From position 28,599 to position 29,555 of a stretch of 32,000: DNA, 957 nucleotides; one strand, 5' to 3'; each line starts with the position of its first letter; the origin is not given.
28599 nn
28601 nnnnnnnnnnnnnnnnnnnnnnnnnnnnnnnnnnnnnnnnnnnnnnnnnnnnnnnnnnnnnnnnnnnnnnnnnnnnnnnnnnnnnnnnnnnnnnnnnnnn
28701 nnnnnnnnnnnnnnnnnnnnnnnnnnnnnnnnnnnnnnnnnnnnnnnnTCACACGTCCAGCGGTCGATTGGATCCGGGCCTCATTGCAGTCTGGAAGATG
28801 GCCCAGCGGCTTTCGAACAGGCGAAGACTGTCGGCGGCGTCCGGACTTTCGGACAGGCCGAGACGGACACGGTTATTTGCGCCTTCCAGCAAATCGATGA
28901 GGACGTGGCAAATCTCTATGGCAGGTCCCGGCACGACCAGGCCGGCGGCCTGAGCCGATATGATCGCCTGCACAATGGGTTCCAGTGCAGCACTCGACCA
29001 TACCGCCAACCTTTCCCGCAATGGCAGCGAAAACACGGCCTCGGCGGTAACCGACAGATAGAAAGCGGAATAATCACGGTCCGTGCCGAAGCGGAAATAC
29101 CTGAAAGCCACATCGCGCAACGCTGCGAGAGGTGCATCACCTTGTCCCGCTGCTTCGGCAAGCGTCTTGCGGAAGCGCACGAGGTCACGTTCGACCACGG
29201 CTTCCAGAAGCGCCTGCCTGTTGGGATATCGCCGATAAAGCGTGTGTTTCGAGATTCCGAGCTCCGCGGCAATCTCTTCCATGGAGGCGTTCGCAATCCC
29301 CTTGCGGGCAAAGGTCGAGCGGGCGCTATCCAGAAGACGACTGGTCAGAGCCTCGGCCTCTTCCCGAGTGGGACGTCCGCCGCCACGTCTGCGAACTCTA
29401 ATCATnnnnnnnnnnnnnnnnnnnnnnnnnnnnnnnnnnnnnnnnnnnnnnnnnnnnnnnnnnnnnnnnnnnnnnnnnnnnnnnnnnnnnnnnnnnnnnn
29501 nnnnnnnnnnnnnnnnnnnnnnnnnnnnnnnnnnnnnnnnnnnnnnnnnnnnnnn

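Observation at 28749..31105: Divergent TetR / ABC-F pair with a perfect 11-4-11 palindromic operator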

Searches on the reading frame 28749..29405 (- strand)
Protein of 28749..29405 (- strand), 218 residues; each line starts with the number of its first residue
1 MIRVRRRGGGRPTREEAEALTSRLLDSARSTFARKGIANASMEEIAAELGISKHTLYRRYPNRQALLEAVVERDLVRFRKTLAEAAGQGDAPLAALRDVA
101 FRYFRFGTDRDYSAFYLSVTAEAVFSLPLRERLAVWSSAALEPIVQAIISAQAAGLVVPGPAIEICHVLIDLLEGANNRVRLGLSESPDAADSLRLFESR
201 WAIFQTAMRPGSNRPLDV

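Call 6: search_protein_families(library=pfam, proteins=[window:28749-29405:-])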
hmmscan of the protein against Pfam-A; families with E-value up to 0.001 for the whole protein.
window:28749-29405:- (218 aa): 1 family
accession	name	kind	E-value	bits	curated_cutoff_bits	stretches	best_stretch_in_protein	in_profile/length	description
PF00440.29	TetR_N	-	2e-14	53.5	24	1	24-70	1-47/47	Bacterial regulatory proteins, tetR family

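Call 7: search_protein_families(library=ncbifam, proteins=[window:28749-29405:-])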
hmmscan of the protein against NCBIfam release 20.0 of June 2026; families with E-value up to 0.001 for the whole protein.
window:28749-29405:- (218 aa): 14 families
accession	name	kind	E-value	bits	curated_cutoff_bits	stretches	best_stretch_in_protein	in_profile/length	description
NF051852.1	efflux_TF_MtrR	exception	1.9e-11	44.2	280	1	11-101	2-93/205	multidrug efflux system transcriptional repressor MtrR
NF041196.1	ScbR_bind_reg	equivalog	3e-09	37.3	150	1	21-109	8-97/191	ScbR family autoregulator-binding transcription factor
NF053731.1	TransRegFasRMycb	equivalog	9.3e-09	35.4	330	1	17-149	9-140/199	HTH-type transcriptional activator FasR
NF050111.1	TransRegSACE7040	equivalog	1.3e-07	31.7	250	1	23-96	5-81/186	SACE_7040 family transcriptional regulator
NF007949.0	PRK10668.1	equivalog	3.5e-07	29.9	271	1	11-99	3-92/216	multidrug efflux transporter transcriptional repressor AcrR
TIGR03968.1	mycofact_TetR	equivalog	8.9e-07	28.7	224.9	1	23-90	13-80/190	mycofactocin system transcriptional regulator MftR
TIGR03613.1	RutR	equivalog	1.5e-06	28.2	368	1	18-99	7-87/202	pyrimidine utilization regulatory protein R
NF011584.0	PRK15008.1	equivalog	1.9e-06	27.9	230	1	19-113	18-109/212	HTH-type transcriptional regulator RutR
NF007430.0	PRK09975.1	equivalog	2.3e-05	23.6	274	1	12-98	4-91/220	acrEF/envCD operon transcriptional regulator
TIGR03384.1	betaine_BetI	equivalog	0.00014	21.6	201.3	1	23-98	12-87/189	choline-binding transcriptional repressor BetI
NF053516.1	TranRepPrsAVib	equivalog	0.00023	21.1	300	1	21-84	8-71/208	TetR family transcriptional repressor PsrA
NF000040.3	Tn10_TetC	equivalog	0.00039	20.7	425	1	21-78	15-72/197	tetracyline resistance-associated transcriptional repressor TetC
NF051457.1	acryl_TF_AcuR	equivalog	0.00069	18.9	247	1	6-84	4-82/204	acrylate utilization transcriptional regulator AcuR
NF033703.1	transcr_KstR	equivalog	0.0007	19.2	280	1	22-99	10-87/185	cholesterol catabolism transcriptional regulator KstR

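Call 33: find_homologous_proteins(query=window:28752-29405:-, max_evalue=0.00001)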
Query window:28752-29405:- (218 aa): 181 proteins with E <= 0.00001 among 6829 candidates; the best 120 are listed.
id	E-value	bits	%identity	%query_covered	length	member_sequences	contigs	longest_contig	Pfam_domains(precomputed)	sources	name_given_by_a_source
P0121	1.5e-133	461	100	100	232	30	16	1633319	PF00440.30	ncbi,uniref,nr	ncbi:TetR/AcrR family transcriptional regulator [Sinorhizobium meliloti]|uniref:Transcriptional regu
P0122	4.9e-121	420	92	95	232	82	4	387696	PF00440.30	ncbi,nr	ncbi:TetR/AcrR family transcriptional regulator [Sinorhizobium meliloti]|nr:TetR family transcriptio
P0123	5.0e-114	397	90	90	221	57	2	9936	PF00440.30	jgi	jgi:AcrR family transcriptional regulator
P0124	1.1e-94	334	77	95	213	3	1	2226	PF00440.30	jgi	jgi:AcrR family transcriptional regulator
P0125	6.1e-94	331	89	81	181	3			PF00440.30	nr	nr:TetR/AcrR family transcriptional regulator [Sinorhizobium meliloti]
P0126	9.4e-94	331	89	80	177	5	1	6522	PF00440.30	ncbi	-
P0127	2.2e-93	330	74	100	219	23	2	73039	PF00440.30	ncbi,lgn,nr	ncbi:TetR family transcriptional regulator [Sinorhizobium medicae]|nr:TetR family transcriptional re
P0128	8.3e-90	318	74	93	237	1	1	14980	PF00440.30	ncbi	-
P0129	9.4e-90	318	70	98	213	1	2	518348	PF00440.30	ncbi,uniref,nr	ncbi:TetR/AcrR family transcriptional regulator [Rhizobiaceae bacterium n13]|uniref:TetR/AcrR family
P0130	1.8e-89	317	73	96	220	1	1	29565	PF00440.30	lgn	-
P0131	1.5e-88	314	71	98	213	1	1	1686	PF00440.30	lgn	-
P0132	1.5e-88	314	71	95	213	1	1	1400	PF00440.30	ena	-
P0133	6.9e-88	312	73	95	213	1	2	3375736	PF00440.30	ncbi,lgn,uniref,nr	ncbi:TetR/AcrR family transcriptional regulator [Rhizobium rhizoryzae]|uniref:AcrR family transcript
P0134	1.3e-87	311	70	98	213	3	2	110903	PF00440.30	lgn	-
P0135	1.5e-87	310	69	98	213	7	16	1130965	PF00440.30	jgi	jgi:AcrR family transcriptional regulator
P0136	1.8e-87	310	71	95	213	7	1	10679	PF00440.30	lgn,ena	-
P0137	7.0e-87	308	70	98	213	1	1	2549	PF00440.30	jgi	jgi:AcrR family transcriptional regulator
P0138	1.7e-86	307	71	98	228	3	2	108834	PF00440.30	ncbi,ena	-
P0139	2.3e-86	307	73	95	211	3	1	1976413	PF00440.30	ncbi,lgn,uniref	ncbi:TetR/AcrR family transcriptional regulator [Neorhizobium sp. LjRoot104]|uniref:TetR/AcrR family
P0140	1.0e-85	305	71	97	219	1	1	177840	PF00440.30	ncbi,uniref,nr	ncbi:TetR/AcrR family transcriptional regulator [Pararhizobium sp. YC-54]|uniref:TetR/AcrR family tr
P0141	1.5e-85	304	69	97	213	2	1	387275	PF00440.30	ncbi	-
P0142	2.8e-85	303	70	95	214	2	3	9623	PF00440.30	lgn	-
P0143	5.8e-85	302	69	98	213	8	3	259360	PF00440.30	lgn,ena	-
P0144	8.0e-85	302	70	96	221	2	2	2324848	PF00440.30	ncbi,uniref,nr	ncbi:TetR/AcrR family transcriptional regulator [Sinorhizobium numidicum]|uniref:TetR/AcrR family tr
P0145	4.3e-84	299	70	94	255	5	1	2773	PF00440.30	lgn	-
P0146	7.7e-84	298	69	95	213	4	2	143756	PF00440.30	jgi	jgi:AcrR family transcriptional regulator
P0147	1.5e-82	294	65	98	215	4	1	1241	PF00440.30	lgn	-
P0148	1.5e-81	291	70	95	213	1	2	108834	PF00440.30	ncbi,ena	-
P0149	1.1e-78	282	65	93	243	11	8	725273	PF00440.30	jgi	jgi:AcrR family transcriptional regulator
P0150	1.5e-75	271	61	95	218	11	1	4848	PF00440.30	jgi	jgi:AcrR family transcriptional regulator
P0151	1.6e-75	271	66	93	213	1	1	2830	PF00440.30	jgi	jgi:AcrR family transcriptional regulator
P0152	1.7e-74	268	64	94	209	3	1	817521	PF00440.30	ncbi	ncbi:AcrR family transcriptional regulator [Rhizobium beringeri]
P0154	4.4e-74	267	60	95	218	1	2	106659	PF00440.30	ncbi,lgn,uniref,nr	ncbi:TetR family transcriptional regulator [Rhizobium sp. Root1203]|uniref:TetR/AcrR family transcri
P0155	4.0e-73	263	62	94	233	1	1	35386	PF00440.30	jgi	jgi:AcrR family transcriptional regulator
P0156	4.6e-73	263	64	94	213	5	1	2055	PF00440.30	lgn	-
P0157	5.6e-72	260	62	94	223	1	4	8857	PF00440.30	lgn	-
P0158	6.1e-72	260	60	96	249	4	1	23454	PF00440.30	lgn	-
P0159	1.5e-70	255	57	97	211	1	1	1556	PF00440.30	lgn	-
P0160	2.4e-70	254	62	93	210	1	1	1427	PF00440.30,PF16925.11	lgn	-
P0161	4.6e-70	253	61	94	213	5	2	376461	PF00440.30,PF16925.11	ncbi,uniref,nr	ncbi:TetR/AcrR family transcriptional regulator [Azospirillum oryzae]|uniref:TetR/AcrR family transc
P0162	1.3e-69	252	58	96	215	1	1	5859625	PF00440.30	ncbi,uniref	ncbi:TetR/AcrR family transcriptional regulator [Planctomicrobium sp. SH661]|uniref:TetR/AcrR family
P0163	2.5e-69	251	62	91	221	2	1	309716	PF00440.30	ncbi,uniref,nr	ncbi:TetR/AcrR family transcriptional regulator [Sphingomonas fennica]|uniref:TetR family transcript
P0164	5.1e-69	250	59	93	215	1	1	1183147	PF00440.30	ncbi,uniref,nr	ncbi:TetR/AcrR family transcriptional regulator [Azospirillum agricola]|uniref:TetR/AcrR family tran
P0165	7.9e-69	249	59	94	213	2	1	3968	PF00440.30,PF16925.11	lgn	-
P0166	1.4e-68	249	61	93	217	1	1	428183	PF00440.30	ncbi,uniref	ncbi:TetR/AcrR family transcriptional regulator [Aquabacter sp. CN5-332]|uniref:TetR/AcrR family tra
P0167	5.4e-68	247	59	94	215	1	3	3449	PF00440.30,PF16925.11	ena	-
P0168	8.8e-68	246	60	94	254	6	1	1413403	PF00440.30,PF16925.11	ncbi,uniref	ncbi:TetR/AcrR family transcriptional regulator [Azospirillum sp. A29]|uniref:TetR/AcrR family trans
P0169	9.2e-68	246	59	94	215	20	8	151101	PF00440.30,PF16925.11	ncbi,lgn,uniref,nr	ncbi:TetR/AcrR family transcriptional regulator [Azospirillum sp. TSO5]|uniref:TetR/AcrR family tran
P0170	1.4e-67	245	59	94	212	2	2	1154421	PF00440.30,PF16925.11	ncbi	ncbi:TetR/AcrR family transcriptional regulator [Azospirillum palustre]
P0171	1.8e-67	245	61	91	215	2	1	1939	PF00440.30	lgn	-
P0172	2.2e-67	245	58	95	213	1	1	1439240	PF00440.30,PF16925.11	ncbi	ncbi:TetR/AcrR family transcriptional regulator [Azospirillum endophyticum]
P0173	2.8e-67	244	58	94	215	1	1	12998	PF00440.30,PF16925.11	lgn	-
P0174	3.4e-67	244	59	94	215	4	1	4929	PF00440.30,PF16925.11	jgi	jgi:AcrR family transcriptional regulator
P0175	3.5e-67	244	59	92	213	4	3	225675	PF00440.30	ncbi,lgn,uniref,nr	ncbi:TetR/AcrR family transcriptional regulator [Azospirillum rugosum]|uniref:AcrR family transcript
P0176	4.5e-67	244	58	94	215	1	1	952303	PF00440.30,PF16925.11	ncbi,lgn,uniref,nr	ncbi:TetR/AcrR family transcriptional regulator [Azospirillum sp. A1-3]|uniref:TetR/AcrR family tran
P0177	9.0e-67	243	58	93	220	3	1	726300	PF00440.30,PF16925.11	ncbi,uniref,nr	ncbi:transcriptional regulator, TetR family [Azospirillum oryzae]|uniref:Transcriptional regulator, 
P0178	9.5e-67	243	59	93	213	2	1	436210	PF00440.30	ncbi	-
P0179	1.3e-66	242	57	93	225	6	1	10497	PF00440.30,PF16925.11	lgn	-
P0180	1.4e-66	242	60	93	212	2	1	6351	PF14246.12,PF00440.30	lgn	-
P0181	1.9e-66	242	58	95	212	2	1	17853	PF00440.30,PF16925.11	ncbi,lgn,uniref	ncbi:TetR/AcrR family transcriptional regulator [Azospirillum sp.]|uniref:TetR/AcrR family transcrip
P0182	5.7e-66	240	62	91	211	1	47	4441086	PF00440.30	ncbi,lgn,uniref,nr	ncbi:TetR/AcrR family transcriptional regulator [Sphingomonas sp. CL5.1]|uniref:TetR/AcrR family tra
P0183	1.5e-65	239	58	91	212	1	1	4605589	PF00440.30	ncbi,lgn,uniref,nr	ncbi:TetR/AcrR family transcriptional regulator [Edaphosphingomonas haloaromaticamans]|uniref:Bacter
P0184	1.6e-65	239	59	91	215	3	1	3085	PF00440.30,PF16925.11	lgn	-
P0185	2.1e-65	238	60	90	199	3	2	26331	PF00440.30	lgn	-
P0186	2.6e-65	238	60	87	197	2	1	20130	PF00440.30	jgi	jgi:AcrR family transcriptional regulator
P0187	4.1e-65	237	56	94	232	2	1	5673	PF00440.30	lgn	-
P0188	6.5e-65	237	57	93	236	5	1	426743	PF00440.30,PF16925.11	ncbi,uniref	ncbi:TetR/AcrR family transcriptional regulator [Pseudaminobacter soli (ex Li et al. 2025)]|uniref:T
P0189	8.7e-65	236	57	95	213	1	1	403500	PF00440.30,PF16925.11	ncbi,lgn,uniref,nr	ncbi:TetR/AcrR family transcriptional regulator [Azospirillum sp. YIM B02556]|uniref:TetR/AcrR famil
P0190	1.5e-64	235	57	93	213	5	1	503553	PF00440.30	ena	-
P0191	3.2e-64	234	56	93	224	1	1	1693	PF00440.30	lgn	-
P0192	3.4e-64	234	55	96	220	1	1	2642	PF13309.13,PF00440.30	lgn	-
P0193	3.9e-64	234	56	94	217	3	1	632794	PF00440.30,PF16925.11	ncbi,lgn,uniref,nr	ncbi:TetR/AcrR family transcriptional regulator [Azospirillum sp. TSO35-2]|uniref:TetR/AcrR family t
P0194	4.7e-64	234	57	93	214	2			PF00440.30,PF16925.11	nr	nr:TetR/AcrR family transcriptional regulator [Azospirillum picis]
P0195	4.7e-64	234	57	93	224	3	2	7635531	PF00440.30,PF16925.11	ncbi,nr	ncbi:TetR/AcrR family transcriptional regulator [Azospirillum sp. A23]|nr:TetR family transcriptiona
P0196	5.2e-64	234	55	94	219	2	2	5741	PF00440.30,PF16925.11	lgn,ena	-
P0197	5.6e-64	234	55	94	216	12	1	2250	PF00440.30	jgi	jgi:AcrR family transcriptional regulator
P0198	5.8e-64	234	58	91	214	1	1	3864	PF00440.30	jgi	jgi:AcrR family transcriptional regulator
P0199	9.0e-64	233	57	94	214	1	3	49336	PF00440.30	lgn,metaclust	metaclust:status=active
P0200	9.2e-64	233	56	93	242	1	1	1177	PF00440.30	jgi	jgi:AcrR family transcriptional regulator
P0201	1.0e-63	233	56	95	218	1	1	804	PF00440.30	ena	-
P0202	1.5e-63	232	56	93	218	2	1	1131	PF00440.30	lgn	-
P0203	2.1e-63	232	55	94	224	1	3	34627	PF00440.30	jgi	jgi:AcrR family transcriptional regulator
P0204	2.4e-63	232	56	91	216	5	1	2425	PF00440.30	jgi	jgi:AcrR family transcriptional regulator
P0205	5.3e-63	230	58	93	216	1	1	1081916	PF00440.30,PF16925.11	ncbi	ncbi:TetR/AcrR family transcriptional regulator [Azospirillum palustre]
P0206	6.3e-63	230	55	93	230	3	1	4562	PF00440.30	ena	-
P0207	6.9e-63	230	58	93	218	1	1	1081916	PF00440.30,PF16925.11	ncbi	ncbi:hypothetical protein [Azospirillum palustre]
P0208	4.9e-62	227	55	91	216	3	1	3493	PF00440.30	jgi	-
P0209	7.3e-62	227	55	97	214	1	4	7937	PF00440.30,PF16925.11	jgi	jgi:AcrR family transcriptional regulator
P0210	1.0e-61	226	54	96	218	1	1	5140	PF00440.30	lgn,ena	-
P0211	1.8e-61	225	54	94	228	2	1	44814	PF13309.13,PF00440.30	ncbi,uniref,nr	ncbi:TetR/AcrR family transcriptional regulator [Microvirga rosea]|uniref:TetR/AcrR family transcrip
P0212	1.8e-61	225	55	95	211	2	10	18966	PF14246.12,PF00440.30,PF16925.11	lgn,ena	-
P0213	1.1e-60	223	54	98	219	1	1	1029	PF00440.30,PF16925.11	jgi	-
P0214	1.2e-60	223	54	91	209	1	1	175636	PF14246.12,PF00440.30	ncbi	-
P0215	1.4e-60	223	55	93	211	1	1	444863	PF00440.30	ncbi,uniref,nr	ncbi:TetR/AcrR family transcriptional regulator [Rhizobium sp. S152]|uniref:TetR/AcrR family transcr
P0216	9.1e-60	220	53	94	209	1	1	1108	PF00440.30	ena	-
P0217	3.8e-59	218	52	94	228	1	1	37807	PF00440.30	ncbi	-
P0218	4.8e-59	217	57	90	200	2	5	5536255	PF00440.30,PF16925.11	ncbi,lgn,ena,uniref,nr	ncbi:TetR/AcrR family transcriptional regulator [Bosea sp. AS-1]|uniref:TetR/AcrR family transcripti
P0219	5.1e-59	217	52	94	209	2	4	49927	PF00440.30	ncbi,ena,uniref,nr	ncbi:HTH-type transcriptional regulator AcrR [Allorhodopirellula heiligendammensis]|uniref:HTH-type 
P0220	5.6e-59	217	52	94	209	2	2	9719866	PF00440.30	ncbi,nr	ncbi:TetR/AcrR family transcriptional regulator [Stieleria varia]|nr:TetR/AcrR family transcriptiona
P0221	7.6e-59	217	58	88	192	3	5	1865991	PF00440.30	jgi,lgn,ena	-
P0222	9.7e-59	216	52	94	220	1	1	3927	PF00440.30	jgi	jgi:AcrR family transcriptional regulator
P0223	1.8e-58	216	54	95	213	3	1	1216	PF00440.30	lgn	-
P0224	8.7e-58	213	52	94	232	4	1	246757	PF00440.30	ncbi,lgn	-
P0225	1.7e-56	209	50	94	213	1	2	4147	PF00440.30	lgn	-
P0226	6.9e-56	207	52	91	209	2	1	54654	PF00440.30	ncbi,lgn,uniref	ncbi:TetR/AcrR family transcriptional regulator [Novipirellula sp.]|uniref:TetR/AcrR family transcri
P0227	1.0e-47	181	49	97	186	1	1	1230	PF00440.30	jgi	jgi:AcrR family transcriptional regulator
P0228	1.1e-46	177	44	94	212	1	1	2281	PF00440.30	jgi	jgi:AcrR family transcriptional regulator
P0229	1.9e-45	173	46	94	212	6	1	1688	PF00440.30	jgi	jgi:AcrR family transcriptional regulator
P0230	2.2e-45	173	45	93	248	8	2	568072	PF00440.30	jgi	jgi:AcrR family transcriptional regulator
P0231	1.5e-44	170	46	93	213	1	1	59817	PF00440.30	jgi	jgi:AcrR family transcriptional regulator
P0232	2.8e-43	166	44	98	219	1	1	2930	PF00440.30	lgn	-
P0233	8.2e-43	165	45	93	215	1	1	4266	PF00440.30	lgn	-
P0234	5.3e-42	162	45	93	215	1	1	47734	PF00440.30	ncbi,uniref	ncbi:TetR/AcrR family transcriptional regulator [Sphingomonas sp. ac-8]|uniref:TetR/AcrR family tran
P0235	3.2e-41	159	44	93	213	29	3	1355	PF00440.30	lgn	-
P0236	1.1e-37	148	44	94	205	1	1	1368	PF00440.30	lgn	-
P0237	6.6e-37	145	40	92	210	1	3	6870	PF00440.30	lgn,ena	-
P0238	7.3e-37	145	43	91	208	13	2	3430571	PF00440.30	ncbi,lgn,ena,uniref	ncbi:TetR/AcrR family transcriptional regulator [Sphingomonas carotinifaciens]|uniref:TetR/AcrR fami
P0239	1.1e-35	141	39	95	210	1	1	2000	PF00440.30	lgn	-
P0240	3.9e-35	139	69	48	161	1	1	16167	PF00440.30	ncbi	-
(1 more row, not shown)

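Call 35: find_related_loci(query=A2, collection=genome_contigs, flank=4000)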
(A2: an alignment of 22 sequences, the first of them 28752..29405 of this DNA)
Query A2 (218 aa) in genome_contigs; peptide patterns used: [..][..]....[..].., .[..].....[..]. (x = any residue, [..] = any of these).
146 stretches matched a pattern; 103 encode a relative of the query (tblastn E <= 1e-3); the best 80 are kept; 78 distinct loci.
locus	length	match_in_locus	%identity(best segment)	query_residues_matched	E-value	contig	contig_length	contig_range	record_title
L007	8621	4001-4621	89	12-218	1e-118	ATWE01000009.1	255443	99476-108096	Ensifer sp. USDA 6670 K291DRAFT_scaffold00009.9_C, whole genome shotgun sequence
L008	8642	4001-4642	75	1-217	1e-101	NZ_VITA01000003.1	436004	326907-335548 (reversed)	Sinorhizobium medicae strain USDA1037 Ga0310605_103, whole genome shotgun sequence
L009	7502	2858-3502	70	1-215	7e-98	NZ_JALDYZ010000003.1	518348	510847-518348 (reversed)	Ferirhizobium litorale strain KMM 9576 NODE_3_length_518348_cov_49.505297, whole genome shotgun sequence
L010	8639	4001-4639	71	1-213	3e-97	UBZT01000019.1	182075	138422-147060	Rhizobiales bacterium isolate AFS055813 genome assembly, contig: contig_19, whole genome shotgun sequence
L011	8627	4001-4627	78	7-215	6e-96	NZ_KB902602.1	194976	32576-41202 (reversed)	Rhizobium giardinii bv. giardinii H152 A3AYDRAFT_scaffold_12.13, whole genome shotgun sequence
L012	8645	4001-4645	69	1-215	1e-95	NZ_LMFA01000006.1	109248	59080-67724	Rhizobium sp. Root482 contig_14, whole genome shotgun sequence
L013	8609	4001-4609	74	6-208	1e-95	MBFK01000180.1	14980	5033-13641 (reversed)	Sinorhizobium shofinae strain CCBAU 251167 C3043, whole genome shotgun sequence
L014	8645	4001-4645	70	1-215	1e-94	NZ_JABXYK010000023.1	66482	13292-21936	Mycoplana rhizolycopersici strain DBTS2 ZB100022, whole genome shotgun sequence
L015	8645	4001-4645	71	1-215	2e-94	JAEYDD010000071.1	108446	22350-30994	MAG: Proteobacteria bacterium isolate OH_HFB_146 k127_2320919, whole genome shotgun sequence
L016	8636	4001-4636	69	1-212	3e-92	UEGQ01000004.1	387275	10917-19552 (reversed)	Rhizobiales bacterium isolate AFS003181 genome assembly, contig: contig_4, whole genome shotgun sequence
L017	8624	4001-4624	72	7-217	4e-92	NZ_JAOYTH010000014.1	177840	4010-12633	Pararhizobium sp. YC-54 YC.54_ctg014, whole genome shotgun sequence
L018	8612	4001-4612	70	7-210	3e-91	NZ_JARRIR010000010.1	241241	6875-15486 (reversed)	Rhizobium sp. YJ-22 D10_scaffold10, whole genome shotgun sequence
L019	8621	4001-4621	73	7-213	7e-90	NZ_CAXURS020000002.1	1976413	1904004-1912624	Neorhizobium sp. LjRoot104 LJR104c2, whole genome shotgun sequence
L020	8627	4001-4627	69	7-215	1e-89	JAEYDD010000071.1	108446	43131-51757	MAG: Proteobacteria bacterium isolate OH_HFB_146 k127_2320919, whole genome shotgun sequence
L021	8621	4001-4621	70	7-213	7e-86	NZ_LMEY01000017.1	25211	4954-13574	Rhizobium sp. Root1334 contig_24, whole genome shotgun sequence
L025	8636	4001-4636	58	6-215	2e-75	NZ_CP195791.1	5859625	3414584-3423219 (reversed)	Planctomicrobium sp. SH661 chromosome, complete genome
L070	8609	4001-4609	57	6-208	3e-71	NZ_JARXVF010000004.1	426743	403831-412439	Pseudaminobacter soli (ex Li et al. 2025) strain NHI-8 Ga0498900_04, whole genome shotgun sequence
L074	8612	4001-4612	38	1-204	2e-41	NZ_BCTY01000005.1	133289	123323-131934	Sphingomonas sanguinis NBRC 13937, whole genome shotgun sequence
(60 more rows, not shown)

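Call 56: search_protein_families(library=pfam, proteins=[L074:2706-3875:-, L074:3-2687:-, L025:1827-3059:-, L070:2034-3044:+])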
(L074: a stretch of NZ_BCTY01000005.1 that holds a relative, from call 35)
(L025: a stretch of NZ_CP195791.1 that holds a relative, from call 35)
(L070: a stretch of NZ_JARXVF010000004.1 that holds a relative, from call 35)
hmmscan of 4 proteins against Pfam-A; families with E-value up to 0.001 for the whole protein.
L074:2706-3875:- (389 aa): 2 families
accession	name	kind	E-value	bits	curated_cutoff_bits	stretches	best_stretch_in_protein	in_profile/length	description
PF16576.10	HlyD_D23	-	2.4e-15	56.8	30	1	49-289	6-214/214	Barrel-sandwich domain of CusB or HlyD membrane-fusion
PF13437.12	HlyD_3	-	1.5e-08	35.8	22.2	1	171-286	2-106/106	HlyD family secretion protein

L074:3-2687:- (895 aa): 2 families
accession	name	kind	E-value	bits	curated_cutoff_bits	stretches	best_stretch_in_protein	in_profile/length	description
PF00873.25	ACR_tran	-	7.6e-295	981.1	28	1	1-895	1-879/1021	AcrB/AcrD/AcrF family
PF03176.21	MMPL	-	1.7e-11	44.1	20.5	1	292-496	93-302/333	MMPL family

L025:1827-3059:- (410 aa): 0 families

L070:2034-3044:+ (336 aa): 2 families
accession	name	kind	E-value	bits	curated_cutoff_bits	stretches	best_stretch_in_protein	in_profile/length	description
PF08541.16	ACP_syn_III_C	-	1.5e-29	102.4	26.6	1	238-325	1-88/90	3-Oxoacyl-[acyl-carrier-protein (ACP)] synthase III C terminal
PF08545.16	ACP_syn_III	-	8.4e-21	74.1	24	1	109-186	2-80/80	3-Oxoacyl-[acyl-carrier-protein (ACP)] synthase III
